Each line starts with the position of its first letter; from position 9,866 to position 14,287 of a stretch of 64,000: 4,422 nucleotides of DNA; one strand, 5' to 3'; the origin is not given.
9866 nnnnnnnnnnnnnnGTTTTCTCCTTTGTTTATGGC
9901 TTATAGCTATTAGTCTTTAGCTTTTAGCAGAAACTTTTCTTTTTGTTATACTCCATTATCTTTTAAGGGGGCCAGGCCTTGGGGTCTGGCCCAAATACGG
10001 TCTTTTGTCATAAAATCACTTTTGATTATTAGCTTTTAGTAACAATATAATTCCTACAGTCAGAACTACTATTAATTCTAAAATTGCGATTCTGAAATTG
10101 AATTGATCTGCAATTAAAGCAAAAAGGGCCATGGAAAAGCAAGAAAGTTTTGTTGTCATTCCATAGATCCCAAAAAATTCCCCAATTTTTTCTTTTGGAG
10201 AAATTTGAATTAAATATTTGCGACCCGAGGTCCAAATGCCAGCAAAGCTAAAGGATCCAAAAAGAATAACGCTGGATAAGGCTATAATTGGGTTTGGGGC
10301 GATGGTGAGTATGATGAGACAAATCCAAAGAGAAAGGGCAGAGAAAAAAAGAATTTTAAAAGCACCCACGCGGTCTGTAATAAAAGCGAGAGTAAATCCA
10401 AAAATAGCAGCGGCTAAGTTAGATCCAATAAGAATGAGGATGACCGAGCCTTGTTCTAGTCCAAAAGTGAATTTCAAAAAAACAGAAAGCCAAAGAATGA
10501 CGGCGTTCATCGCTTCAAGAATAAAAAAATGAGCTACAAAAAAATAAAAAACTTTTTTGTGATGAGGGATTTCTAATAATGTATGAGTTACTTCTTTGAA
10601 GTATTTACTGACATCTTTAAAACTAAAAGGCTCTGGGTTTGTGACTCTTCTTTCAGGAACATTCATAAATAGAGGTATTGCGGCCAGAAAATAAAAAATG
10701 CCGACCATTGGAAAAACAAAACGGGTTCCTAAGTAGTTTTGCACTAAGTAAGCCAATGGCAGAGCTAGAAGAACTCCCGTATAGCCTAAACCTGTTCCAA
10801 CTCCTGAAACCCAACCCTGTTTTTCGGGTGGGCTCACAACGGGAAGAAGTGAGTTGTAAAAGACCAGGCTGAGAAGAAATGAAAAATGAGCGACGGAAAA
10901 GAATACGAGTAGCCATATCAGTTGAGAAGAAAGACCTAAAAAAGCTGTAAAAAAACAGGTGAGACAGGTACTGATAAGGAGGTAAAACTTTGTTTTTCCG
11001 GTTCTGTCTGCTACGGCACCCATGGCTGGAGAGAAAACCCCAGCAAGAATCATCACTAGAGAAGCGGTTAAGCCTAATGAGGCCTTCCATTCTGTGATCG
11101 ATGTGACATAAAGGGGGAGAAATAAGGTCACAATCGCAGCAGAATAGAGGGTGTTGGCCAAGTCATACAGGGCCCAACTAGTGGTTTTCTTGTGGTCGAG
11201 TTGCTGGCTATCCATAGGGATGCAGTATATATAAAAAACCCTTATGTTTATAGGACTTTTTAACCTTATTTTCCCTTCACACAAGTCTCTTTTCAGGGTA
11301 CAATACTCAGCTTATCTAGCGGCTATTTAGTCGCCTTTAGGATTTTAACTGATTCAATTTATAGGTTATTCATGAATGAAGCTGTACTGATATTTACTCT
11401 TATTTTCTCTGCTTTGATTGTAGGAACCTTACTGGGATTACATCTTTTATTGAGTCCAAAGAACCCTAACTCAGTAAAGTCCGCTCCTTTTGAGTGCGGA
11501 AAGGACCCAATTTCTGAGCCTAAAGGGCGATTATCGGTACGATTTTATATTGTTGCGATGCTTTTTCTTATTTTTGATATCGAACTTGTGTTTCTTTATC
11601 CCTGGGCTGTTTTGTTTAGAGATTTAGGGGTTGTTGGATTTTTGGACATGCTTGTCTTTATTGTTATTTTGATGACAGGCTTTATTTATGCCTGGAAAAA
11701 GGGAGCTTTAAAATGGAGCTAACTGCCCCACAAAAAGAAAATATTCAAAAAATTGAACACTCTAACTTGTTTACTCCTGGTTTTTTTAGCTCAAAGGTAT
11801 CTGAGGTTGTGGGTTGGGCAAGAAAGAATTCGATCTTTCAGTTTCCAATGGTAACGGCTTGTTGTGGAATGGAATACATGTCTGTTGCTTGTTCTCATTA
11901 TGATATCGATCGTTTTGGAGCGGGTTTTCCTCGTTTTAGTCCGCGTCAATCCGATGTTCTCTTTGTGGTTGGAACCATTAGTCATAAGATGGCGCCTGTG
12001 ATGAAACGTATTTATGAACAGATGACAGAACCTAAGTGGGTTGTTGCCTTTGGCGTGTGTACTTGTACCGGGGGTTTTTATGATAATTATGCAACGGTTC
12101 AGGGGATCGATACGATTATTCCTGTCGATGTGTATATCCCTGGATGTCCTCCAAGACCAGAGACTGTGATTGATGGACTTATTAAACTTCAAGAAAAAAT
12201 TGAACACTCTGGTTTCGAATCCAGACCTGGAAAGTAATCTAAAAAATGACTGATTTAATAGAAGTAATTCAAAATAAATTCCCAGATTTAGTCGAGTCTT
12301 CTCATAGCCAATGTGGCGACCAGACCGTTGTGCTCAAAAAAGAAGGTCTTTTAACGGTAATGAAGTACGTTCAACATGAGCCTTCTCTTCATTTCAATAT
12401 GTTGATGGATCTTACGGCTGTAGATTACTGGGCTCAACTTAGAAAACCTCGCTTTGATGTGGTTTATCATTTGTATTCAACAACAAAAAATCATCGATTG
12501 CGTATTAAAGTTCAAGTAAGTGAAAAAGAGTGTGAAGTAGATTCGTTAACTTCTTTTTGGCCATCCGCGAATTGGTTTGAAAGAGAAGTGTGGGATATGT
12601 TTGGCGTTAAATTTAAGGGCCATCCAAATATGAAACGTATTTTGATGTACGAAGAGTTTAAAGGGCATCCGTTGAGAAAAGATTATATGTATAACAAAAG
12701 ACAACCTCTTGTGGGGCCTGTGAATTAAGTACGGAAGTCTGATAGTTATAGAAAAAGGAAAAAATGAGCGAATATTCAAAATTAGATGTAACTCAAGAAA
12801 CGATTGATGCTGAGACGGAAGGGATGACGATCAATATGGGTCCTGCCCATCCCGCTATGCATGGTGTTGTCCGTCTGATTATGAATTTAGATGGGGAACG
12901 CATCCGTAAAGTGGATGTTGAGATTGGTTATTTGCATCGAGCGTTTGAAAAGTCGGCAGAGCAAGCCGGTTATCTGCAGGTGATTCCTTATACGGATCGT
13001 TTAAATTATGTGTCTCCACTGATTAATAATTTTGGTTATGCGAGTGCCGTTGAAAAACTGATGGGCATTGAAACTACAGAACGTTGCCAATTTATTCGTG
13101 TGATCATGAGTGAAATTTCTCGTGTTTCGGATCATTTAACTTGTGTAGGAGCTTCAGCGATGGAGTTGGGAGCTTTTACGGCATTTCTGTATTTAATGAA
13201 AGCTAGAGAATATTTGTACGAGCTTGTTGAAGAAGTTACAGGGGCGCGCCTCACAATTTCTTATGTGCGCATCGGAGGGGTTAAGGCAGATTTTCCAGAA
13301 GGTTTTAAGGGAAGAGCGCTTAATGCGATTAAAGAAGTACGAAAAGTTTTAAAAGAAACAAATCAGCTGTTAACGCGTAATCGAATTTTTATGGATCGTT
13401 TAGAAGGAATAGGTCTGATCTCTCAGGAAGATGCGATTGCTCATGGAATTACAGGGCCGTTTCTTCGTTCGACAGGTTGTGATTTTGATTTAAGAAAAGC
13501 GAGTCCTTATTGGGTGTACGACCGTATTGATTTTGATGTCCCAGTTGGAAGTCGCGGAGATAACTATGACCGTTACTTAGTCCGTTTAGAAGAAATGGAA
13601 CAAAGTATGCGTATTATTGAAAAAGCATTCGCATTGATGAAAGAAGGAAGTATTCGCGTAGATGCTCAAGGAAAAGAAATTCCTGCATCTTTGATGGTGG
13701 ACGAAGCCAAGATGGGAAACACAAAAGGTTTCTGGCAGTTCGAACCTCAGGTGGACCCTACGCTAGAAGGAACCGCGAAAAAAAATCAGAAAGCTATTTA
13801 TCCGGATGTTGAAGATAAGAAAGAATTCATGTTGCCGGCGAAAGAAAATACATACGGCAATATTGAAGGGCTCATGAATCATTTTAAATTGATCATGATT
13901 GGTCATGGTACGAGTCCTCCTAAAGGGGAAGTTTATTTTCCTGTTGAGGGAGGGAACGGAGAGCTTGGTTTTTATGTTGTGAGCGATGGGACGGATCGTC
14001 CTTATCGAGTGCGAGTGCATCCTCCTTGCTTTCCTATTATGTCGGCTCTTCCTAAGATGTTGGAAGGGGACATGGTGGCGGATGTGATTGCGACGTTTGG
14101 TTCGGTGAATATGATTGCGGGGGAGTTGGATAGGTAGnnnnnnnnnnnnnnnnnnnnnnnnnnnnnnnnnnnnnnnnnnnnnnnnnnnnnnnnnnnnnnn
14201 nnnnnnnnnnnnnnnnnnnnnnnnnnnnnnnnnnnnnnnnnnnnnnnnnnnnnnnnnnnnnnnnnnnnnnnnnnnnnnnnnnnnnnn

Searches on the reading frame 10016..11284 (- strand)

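Call 13: search_protein_families(library=pfam, proteins=[window:10016-11284:-], max_evalue=0.01)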
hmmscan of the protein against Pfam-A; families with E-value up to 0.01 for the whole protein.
window:10016-11284:- (422 aa): 3 families
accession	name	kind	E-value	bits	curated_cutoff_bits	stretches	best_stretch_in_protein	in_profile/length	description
PF07690.21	MFS_1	-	1.2e-31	110.3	33.4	2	47-381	10-342/347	Major Facilitator Superfamily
PF11700.14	ATG22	-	4.9e-20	72.1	24.1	2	158-420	192-474/482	Vacuole effluxer Atg22 like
PF12832.13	MFS_1_like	-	1.9e-07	30.9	25.2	1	47-377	11-345/373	MFS_1 like family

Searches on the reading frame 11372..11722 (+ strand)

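Call 13: search_protein_families(library=pfam, proteins=[window:11372-11722:+], max_evalue=0.01)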
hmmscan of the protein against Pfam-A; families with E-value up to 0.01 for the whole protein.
window:11372-11722:+ (116 aa): 1 family
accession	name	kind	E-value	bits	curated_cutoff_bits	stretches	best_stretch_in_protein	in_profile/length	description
PF00507.24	Oxidored_q4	-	4.5e-38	129.8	23.3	1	20-115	4-99/99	NADH-ubiquinone/plastoquinone oxidoreductase, chain 3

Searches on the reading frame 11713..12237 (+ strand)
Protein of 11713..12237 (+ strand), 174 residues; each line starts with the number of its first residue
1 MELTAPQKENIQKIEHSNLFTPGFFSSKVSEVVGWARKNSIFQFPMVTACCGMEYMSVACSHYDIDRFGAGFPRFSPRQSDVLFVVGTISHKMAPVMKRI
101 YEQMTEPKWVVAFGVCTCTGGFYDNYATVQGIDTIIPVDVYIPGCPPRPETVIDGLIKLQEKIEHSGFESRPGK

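Call 13: search_protein_families(library=pfam, proteins=[window:11713-12237:+], max_evalue=0.01)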
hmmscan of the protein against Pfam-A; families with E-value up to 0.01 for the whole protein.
window:11713-12237:+ (174 aa): 1 family
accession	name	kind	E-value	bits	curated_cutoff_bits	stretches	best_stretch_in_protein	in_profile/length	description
PF01058.29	Oxidored_q6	-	8.3e-27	93.9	27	1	50-159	1-128/128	NADH ubiquinone oxidoreductase, 20 Kd subunit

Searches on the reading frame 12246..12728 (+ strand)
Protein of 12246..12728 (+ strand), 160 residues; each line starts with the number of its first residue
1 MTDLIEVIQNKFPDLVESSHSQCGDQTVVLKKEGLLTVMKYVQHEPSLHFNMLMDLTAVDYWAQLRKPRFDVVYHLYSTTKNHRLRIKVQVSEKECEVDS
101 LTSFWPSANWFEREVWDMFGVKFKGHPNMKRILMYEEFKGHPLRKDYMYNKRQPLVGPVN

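Call 13: search_protein_families(library=pfam, proteins=[window:12246-12728:+], max_evalue=0.01)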
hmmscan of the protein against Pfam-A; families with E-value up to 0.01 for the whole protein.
window:12246-12728:+ (160 aa): 1 family
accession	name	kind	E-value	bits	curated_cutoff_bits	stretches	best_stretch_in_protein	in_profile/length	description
PF00329.25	Complex1_30kDa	-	1.3e-47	161.9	22.5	1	29-152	2-123/124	Respiratory-chain NADH dehydrogenase, 30 Kd subunit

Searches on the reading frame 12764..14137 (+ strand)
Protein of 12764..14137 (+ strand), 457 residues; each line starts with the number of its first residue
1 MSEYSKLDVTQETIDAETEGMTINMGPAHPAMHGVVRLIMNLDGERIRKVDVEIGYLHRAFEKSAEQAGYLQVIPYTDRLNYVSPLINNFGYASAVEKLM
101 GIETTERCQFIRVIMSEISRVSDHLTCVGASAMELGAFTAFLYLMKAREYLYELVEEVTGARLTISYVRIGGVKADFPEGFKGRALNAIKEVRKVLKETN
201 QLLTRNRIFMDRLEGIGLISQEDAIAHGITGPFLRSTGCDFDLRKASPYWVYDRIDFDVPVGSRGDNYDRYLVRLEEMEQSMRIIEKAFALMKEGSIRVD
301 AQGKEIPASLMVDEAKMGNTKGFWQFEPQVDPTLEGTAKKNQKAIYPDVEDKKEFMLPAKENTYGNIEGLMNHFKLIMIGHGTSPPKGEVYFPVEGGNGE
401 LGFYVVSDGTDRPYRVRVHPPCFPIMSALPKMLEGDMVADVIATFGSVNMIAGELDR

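Call 13: search_protein_families(library=pfam, proteins=[window:12764-14137:+], max_evalue=0.01)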
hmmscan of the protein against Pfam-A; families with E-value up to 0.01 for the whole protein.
window:12764-14137:+ (457 aa): 1 family
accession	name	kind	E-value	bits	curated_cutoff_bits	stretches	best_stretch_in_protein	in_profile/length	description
PF00346.24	Complex1_49kDa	-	2.7e-102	341.9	24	1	135-457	2-271/271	Respiratory-chain NADH dehydrogenase, 49 Kd subunit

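Call 18: find_homologous_proteins(query=window:12764-14137:+)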
Query window:12764-14137:+ (457 aa): 8000 proteins with E <= 0.001 among 8000 candidates; the best 120 are listed.
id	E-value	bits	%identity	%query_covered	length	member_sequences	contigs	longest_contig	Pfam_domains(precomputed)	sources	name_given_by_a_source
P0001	0.0e+0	1037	100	100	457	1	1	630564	PF00346.25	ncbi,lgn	-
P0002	6.9e-251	851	81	100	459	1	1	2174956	PF00346.25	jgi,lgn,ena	-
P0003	1.7e-246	836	79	100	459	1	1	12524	PF00346.25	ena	-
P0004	2.8e-230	783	76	98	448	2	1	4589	PF00346.25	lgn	-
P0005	2.1e-224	763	73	100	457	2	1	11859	PF00346.25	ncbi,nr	ncbi:MAG: NADH-quinone oxidoreductase subunit D [Candidatus Omnitrophica bacterium]|nr:NADH-quinone 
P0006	2.5e-223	760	72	100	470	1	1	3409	PF00346.25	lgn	-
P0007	1.9e-222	757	71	100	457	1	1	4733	PF00346.25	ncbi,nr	ncbi:MAG: NADH-quinone oxidoreductase subunit D [Candidatus Omnitrophica bacterium]|nr:NADH-quinone 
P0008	6.5e-222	755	75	96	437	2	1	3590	PF00346.25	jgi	-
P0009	5.8e-211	719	69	98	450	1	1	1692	PF00346.25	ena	-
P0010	2.0e-210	717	71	96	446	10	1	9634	PF00346.25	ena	-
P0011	9.2e-210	715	71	97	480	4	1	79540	PF00346.25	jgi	-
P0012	5.3e-209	713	70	96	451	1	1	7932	PF00346.25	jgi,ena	-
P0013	1.6e-208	711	69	97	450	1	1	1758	PF00346.25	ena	-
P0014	4.3e-208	710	70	98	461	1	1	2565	PF00346.25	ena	-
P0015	5.3e-208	709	69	97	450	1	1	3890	PF00346.25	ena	-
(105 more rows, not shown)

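Call 19: find_encoding_contigs(protein=P0002, flank=10000, max_places=3)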
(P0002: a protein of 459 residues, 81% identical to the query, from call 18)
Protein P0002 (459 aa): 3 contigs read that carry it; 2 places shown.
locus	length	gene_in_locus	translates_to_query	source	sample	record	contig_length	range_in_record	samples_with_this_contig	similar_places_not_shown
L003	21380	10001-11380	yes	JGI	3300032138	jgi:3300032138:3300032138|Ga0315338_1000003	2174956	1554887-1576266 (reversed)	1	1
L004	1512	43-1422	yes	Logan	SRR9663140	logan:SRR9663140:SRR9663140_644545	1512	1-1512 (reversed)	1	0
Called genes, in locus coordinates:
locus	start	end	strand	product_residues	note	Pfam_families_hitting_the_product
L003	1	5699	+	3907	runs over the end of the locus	PF00069:Pkinase, PF00069:Pkinase, PF00069:Pkinase, PF07714:PK_Tyr_Ser-Thr, PF00069:Pkinase, PF07714:PK_Tyr_Ser-Thr, PF00069:Pkinase, PF07714:PK_Tyr_Ser-Thr, +8 more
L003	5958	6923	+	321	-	PF08331:QueG_DUF1730, PF13187:Fer4_9 (faint), PF13484:Fer4_16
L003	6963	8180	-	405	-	PF07690:MFS_1, PF12832:MFS_1_like, PF11700:ATG22, PF07690:MFS_1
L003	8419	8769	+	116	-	PF00507:Oxidored_q4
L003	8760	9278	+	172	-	PF01058:Oxidored_q6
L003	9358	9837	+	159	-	PF00329:Complex1_30kDa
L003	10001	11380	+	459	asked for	PF00346:Complex1_49kDa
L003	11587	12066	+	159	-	PF01257:2Fe-2S_thioredx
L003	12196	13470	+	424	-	PF01512:Complex1_51K, PF10531:SLBB, PF22461:SLBB_2, PF10589:NADH_4Fe-4S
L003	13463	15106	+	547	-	PF00111:Fer2 (weak), PF13510:Fer2_4, PF10588:NADH-G_4Fe-4S_3, PF22117:Fer4_Nqo3, PF00384:Molybdopterin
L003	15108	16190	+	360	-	PF00146:NADHdh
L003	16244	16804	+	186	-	PF13183:Fer4_8 (faint), PF13534:Fer4_17 (faint), PF13484:Fer4_16 (faint), PF14697:Fer4_21 (faint), PF13237:Fer4_10 (faint), PF12838:Fer4_7, PF13187:Fer4_9 (weak), PF00037:Fer4, +2 more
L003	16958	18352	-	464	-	PF00361:Proton_antipo_M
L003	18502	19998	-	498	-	PF00361:Proton_antipo_M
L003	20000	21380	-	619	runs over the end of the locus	PF00662:Proton_antipo_N, PF00361:Proton_antipo_M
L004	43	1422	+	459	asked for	PF00346:Complex1_49kDa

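Call 20: find_encoding_contigs(protein=P0001, flank=3000, max_places=3)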
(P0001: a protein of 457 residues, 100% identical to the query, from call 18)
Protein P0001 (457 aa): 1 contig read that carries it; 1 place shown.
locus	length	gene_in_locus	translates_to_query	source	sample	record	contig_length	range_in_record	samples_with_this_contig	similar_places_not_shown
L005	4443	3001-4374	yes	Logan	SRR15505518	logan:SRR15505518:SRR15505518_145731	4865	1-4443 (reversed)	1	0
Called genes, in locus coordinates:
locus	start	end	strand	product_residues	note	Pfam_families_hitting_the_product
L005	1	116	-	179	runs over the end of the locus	?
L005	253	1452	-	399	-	PF07690:MFS_1, PF12832:MFS_1_like (weak), PF11700:ATG22, PF07690:MFS_1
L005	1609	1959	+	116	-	PF00507:Oxidored_q4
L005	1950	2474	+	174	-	PF01058:Oxidored_q6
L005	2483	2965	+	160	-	PF00329:Complex1_30kDa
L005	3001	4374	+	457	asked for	PF00346:Complex1_49kDa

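Call 31: list_cluster_members(proteins=[P0001, P0002])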
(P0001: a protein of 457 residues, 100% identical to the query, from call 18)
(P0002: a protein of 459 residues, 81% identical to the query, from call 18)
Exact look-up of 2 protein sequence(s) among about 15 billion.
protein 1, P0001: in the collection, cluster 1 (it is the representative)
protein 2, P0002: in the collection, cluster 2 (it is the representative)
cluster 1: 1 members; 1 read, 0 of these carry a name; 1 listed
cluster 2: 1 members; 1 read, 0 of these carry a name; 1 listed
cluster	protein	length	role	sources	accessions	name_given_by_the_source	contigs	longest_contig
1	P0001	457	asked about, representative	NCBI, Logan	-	-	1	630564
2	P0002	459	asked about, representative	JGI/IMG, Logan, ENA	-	-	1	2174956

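Call 104: find_encoding_contigs(protein=P0003, flank=10000, max_places=2)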
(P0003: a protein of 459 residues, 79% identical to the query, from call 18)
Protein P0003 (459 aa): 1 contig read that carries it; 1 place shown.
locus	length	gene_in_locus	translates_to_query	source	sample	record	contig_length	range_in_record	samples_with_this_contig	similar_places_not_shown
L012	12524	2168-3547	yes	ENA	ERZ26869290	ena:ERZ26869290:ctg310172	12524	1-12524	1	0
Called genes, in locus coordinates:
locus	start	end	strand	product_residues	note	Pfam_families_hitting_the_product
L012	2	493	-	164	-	?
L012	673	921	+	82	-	PF00507:Oxidored_q4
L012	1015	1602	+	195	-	PF01058:Oxidored_q6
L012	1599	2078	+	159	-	PF00329:Complex1_30kDa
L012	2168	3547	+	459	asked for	PF00346:Complex1_49kDa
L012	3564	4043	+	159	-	PF01257:2Fe-2S_thioredx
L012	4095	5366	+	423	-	PF01512:Complex1_51K, PF10531:SLBB, PF22461:SLBB_2, PF10589:NADH_4Fe-4S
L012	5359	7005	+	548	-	PF00111:Fer2, PF13510:Fer2_4, PF10588:NADH-G_4Fe-4S_3, PF22117:Fer4_Nqo3, PF00384:Molybdopterin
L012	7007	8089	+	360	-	PF00146:NADHdh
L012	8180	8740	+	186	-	PF13183:Fer4_8 (faint), PF13484:Fer4_16 (faint), PF14697:Fer4_21 (faint), PF13237:Fer4_10 (faint), PF12797:Fer4_2 (faint), PF12838:Fer4_7, PF13187:Fer4_9 (weak), PF00037:Fer4, +1 more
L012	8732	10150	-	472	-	PF00361:Proton_antipo_M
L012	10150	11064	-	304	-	PF00361:Proton_antipo_M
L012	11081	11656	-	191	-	PF00361:Proton_antipo_M (weak)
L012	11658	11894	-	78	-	-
